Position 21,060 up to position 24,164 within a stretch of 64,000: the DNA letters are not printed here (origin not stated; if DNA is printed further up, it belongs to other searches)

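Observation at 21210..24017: Zeta-toxin-type kinase domain fused to the end of a 935-aa internal-virion-type protein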

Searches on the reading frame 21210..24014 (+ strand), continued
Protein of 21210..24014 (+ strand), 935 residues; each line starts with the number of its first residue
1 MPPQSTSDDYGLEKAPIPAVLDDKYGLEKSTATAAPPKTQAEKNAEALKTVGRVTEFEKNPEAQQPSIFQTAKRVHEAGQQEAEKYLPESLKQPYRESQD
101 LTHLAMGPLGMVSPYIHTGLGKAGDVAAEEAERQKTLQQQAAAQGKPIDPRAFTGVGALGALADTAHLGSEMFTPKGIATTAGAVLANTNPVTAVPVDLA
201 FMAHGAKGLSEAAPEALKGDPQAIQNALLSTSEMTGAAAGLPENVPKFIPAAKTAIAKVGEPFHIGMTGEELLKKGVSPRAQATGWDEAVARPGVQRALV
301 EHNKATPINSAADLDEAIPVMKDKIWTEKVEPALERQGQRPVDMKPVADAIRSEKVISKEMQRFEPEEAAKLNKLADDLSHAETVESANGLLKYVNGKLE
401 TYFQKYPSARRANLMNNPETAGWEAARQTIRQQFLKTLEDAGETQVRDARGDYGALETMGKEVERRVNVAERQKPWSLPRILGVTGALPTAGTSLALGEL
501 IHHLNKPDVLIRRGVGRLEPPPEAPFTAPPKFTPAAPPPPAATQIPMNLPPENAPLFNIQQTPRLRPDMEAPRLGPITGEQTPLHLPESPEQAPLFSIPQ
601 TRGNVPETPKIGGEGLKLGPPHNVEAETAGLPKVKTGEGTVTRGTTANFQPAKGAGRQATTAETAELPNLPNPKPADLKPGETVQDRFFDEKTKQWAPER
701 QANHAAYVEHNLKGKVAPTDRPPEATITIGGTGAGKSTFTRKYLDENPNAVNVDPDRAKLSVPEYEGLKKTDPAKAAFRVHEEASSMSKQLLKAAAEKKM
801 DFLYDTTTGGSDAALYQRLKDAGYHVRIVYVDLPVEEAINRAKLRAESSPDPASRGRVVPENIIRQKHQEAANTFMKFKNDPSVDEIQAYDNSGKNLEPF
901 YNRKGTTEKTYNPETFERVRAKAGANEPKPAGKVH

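Call 49: search_protein_representatives(alignment_id=A2)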
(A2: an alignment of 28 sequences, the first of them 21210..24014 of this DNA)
Query: 28 sequences, 649 profile positions. Proteins with E-value up to 0.001 (for the whole library): 621; up to 1e-10: 403; up to 1e-30: 100. The best 150 are listed.
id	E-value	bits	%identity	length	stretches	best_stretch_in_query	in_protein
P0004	9.6e-212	722.2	-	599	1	1-637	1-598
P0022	3.1e-200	684.2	-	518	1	1-504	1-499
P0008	4.1e-197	673.9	-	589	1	1-638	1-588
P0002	4.2e-193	660.6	-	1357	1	7-525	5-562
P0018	6.6e-192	656.7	-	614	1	42-637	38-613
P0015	2.2e-190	651.7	-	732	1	82-612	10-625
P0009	1.8e-180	618.9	-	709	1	1-639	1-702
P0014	1.8e-180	618.9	-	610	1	10-602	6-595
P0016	2.1e-180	618.7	-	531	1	114-499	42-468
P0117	4.1e-180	617.7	-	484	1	154-511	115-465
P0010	4.3e-180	617.7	-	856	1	4-633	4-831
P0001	1.2e-178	612.9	-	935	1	12-595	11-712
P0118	3.0e-178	611.6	-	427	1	146-488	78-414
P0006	2.8e-174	598.4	-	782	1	147-569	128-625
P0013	9.8e-172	590.0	-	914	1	1-631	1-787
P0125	8.4e-144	497.7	-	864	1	102-598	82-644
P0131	8.7e-123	428.3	-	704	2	155-550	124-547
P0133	1.1e-121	424.7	-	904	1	109-524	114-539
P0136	1.7e-114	400.9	-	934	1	52-540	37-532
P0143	2.3e-74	268.3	-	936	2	152-431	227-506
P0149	1.3e-67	246.0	-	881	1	313-505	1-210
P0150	4.9e-66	240.8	-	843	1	95-611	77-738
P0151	8.8e-64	233.4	-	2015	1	74-608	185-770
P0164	6.1e-37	144.7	-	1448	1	86-605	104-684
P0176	6.6e-34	134.7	-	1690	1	173-524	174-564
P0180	7.6e-33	131.1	-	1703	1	122-602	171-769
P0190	1.2e-31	127.2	-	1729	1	75-602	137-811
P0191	2.3e-31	126.2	-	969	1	152-541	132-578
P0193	2.7e-31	126.0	-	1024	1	116-499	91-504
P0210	1.0e-29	120.8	-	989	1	171-487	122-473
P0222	4.1e-28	115.5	-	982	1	190-457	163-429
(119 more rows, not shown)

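Call 51: search_protein_families(library=pfam, alignment_id=A4, max_evalue=0.0001)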
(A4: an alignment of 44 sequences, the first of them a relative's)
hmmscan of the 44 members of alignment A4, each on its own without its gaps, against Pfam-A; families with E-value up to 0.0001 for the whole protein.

A. member 1, P0001 (935 aa): 2 families
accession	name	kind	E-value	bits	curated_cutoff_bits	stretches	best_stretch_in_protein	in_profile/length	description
PF06414.18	Zeta_toxin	-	1.7e-31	109.7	22.3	1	717-896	10-191/199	Zeta toxin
PF13671.12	AAA_33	-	6e-10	40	27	1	727-853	3-126/143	AAA domain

B. families by the number of members that match (of 44 scanned): 9 families
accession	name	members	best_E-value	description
PF06414.18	Zeta_toxin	6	1.7e-31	Zeta toxin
PF18763.7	ddrB-ParB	4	1.5e-22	ddrB-like ParB superfamily domain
PF13671.12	AAA_33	4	2.3e-10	AAA domain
PF23802.1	DUF7178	3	1.4e-33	Family of unknown function (DUF7178)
PF00300.27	His_Phos_1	1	2.6e-15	Histidine phosphatase superfamily (branch 1)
PF13563.12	2_5_RNA_ligase2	1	3.7e-08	2'-5' RNA ligase superfamily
PF04607.23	RelA_SpoT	1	8.8e-06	Region found in RelA / SpoT proteins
PF00583.31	Acetyltransf_1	1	8.4e-05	Acetyltransferase (GNAT) family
PF14542.12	Acetyltransf_CG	1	8.9e-05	GCN5-related N-acetyl-transferase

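Call 54: search_protein_families(library=pfam, proteins=[P0164, P0180, P0151, P0176, P0190, P0125], max_evalue=0.001)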
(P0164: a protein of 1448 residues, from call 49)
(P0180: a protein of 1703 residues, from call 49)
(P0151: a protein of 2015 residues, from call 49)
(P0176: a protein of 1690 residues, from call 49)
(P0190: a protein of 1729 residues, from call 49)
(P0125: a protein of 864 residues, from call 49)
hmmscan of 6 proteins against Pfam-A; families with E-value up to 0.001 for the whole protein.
P0164 (1448 aa): 2 families
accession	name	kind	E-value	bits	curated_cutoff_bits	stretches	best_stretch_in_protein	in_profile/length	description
PF06414.18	Zeta_toxin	-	6.5e-21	75.1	22.3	1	754-928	12-176/199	Zeta toxin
PF13671.12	AAA_33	-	0.00018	22.2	27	1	764-891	5-118/143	AAA domain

P0180 (1703 aa): 2 families
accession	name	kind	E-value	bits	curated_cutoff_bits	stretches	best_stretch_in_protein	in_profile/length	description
PF18763.7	ddrB-ParB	-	3.5e-16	59.9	27.6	1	1306-1439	3-120/121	ddrB-like ParB superfamily domain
PF06414.18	Zeta_toxin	-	6.8e-15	55.5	22.3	1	772-933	12-169/199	Zeta toxin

P0151 (2015 aa): 1 family
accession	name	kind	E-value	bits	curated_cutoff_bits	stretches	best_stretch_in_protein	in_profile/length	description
PF23802.1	DUF7178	-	1.4e-33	116.9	27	2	1632-1716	9-93/193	Family of unknown function (DUF7178)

P0176 (1690 aa): 0 families

P0190 (1729 aa): 1 family
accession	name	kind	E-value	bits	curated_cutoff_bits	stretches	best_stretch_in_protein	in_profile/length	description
PF23802.1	DUF7178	-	2.4e-23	83.5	27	2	1485-1605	95-189/193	Family of unknown function (DUF7178)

P0125 (864 aa): 2 families
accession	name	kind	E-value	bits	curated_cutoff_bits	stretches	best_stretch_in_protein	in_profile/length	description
PF06414.18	Zeta_toxin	-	1.9e-25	89.9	22.3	1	649-825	8-186/199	Zeta toxin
PF13671.12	AAA_33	-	1.1e-08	35.9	27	1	661-790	3-129/143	AAA domain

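Call 77: search_protein_families(library=pfam, proteins=[P0136, P0131, P0133, P0143, P0149, P0150, P0191, P0193, P0210, P0222], max_evalue=0.001)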
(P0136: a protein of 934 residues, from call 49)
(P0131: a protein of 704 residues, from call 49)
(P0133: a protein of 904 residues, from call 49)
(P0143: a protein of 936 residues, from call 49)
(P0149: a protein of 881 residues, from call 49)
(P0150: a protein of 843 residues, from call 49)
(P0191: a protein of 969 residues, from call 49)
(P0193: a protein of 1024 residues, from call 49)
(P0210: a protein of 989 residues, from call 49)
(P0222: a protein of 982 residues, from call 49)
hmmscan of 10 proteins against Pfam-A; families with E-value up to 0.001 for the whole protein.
P0136 (934 aa): 1 family
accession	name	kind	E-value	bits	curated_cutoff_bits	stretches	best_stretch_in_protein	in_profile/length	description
PF04607.23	RelA_SpoT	-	8.8e-06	26.4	27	1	798-896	4-106/113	Region found in RelA / SpoT proteins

P0131 (704 aa): 0 families

P0133 (904 aa): 0 families

P0143 (936 aa): 0 families

P0149 (881 aa): 0 families

P0150 (843 aa): 0 families

P0191 (969 aa): 1 family
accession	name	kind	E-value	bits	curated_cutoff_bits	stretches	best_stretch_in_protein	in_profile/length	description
PF18763.7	ddrB-ParB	-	5e-18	65.8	27.6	1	601-732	5-120/121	ddrB-like ParB superfamily domain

P0193 (1024 aa): 0 families

P0210 (989 aa): 0 families

P0222 (982 aa): 1 family
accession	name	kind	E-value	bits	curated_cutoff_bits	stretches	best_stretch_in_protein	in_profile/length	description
PF18763.7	ddrB-ParB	-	1.5e-22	80.4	27.6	1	608-741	2-119/121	ddrB-like ParB superfamily domain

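Call 81: search_protein_families(library=padloc, proteins=[window:21210-24014:+], max_evalue=0.01)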
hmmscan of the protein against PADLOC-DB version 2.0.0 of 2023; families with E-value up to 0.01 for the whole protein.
window:21210-24014:+ (935 aa): 0 families

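Call 82: search_protein_families(library=ncbifam, proteins=[window:21210-24014:+], max_evalue=0.01)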
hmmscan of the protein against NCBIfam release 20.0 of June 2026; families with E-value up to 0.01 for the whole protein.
window:21210-24014:+ (935 aa): 0 families

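Call 88: search_protein_families(library=phrogs, alignment_id=A6, max_evalue=0.001)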
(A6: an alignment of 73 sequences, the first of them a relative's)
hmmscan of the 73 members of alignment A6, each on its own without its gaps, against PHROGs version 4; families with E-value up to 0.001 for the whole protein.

A. member 1, P0139 (523 aa): 0 families

B. families by the number of members that match (of 73 scanned): 3 families
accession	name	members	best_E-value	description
phrog_167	-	1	0.00013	tail length tape measure protein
phrog_6704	-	1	0.00024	-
phrog_11489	-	1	0.00054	-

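Call 100: get_annotated_region(hit=H2, flank=4000)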
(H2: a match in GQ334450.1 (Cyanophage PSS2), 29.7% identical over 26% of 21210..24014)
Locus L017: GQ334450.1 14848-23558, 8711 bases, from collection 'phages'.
description: Cyanophage PSS2, complete genome.
organism: Cyanophage PSS2 (NCBI taxid 658401)
taxonomy: Viruses; Duplodnaviria; Heunggongvirae; Uroviricota; Caudoviricetes
host: Prochlorococcus MIT9313; source: water at 83 meters depth from Atlantic Ocean continental slope water column; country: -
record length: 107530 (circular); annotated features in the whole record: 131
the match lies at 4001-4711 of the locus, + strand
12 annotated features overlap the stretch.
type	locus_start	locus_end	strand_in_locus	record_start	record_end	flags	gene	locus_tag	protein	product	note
CDS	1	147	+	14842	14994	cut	-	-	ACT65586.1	hypothetical protein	-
CDS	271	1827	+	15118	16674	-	-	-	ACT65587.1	hypothetical protein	-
CDS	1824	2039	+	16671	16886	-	-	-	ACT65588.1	hypothetical protein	-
CDS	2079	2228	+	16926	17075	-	-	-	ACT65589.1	hypothetical protein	-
CDS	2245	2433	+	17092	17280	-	-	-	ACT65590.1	hypothetical protein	similar to Syn9_120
CDS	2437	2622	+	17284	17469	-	-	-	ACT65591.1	hypothetical protein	-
CDS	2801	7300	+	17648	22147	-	-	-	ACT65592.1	minor head protein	-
CDS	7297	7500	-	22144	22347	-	-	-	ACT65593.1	hypothetical protein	-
CDS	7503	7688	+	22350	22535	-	-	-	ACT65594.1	hypothetical protein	-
CDS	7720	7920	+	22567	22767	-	-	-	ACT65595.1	hypothetical protein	-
CDS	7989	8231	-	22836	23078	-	-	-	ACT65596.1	hypothetical protein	-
CDS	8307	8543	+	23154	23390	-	-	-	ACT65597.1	hypothetical protein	-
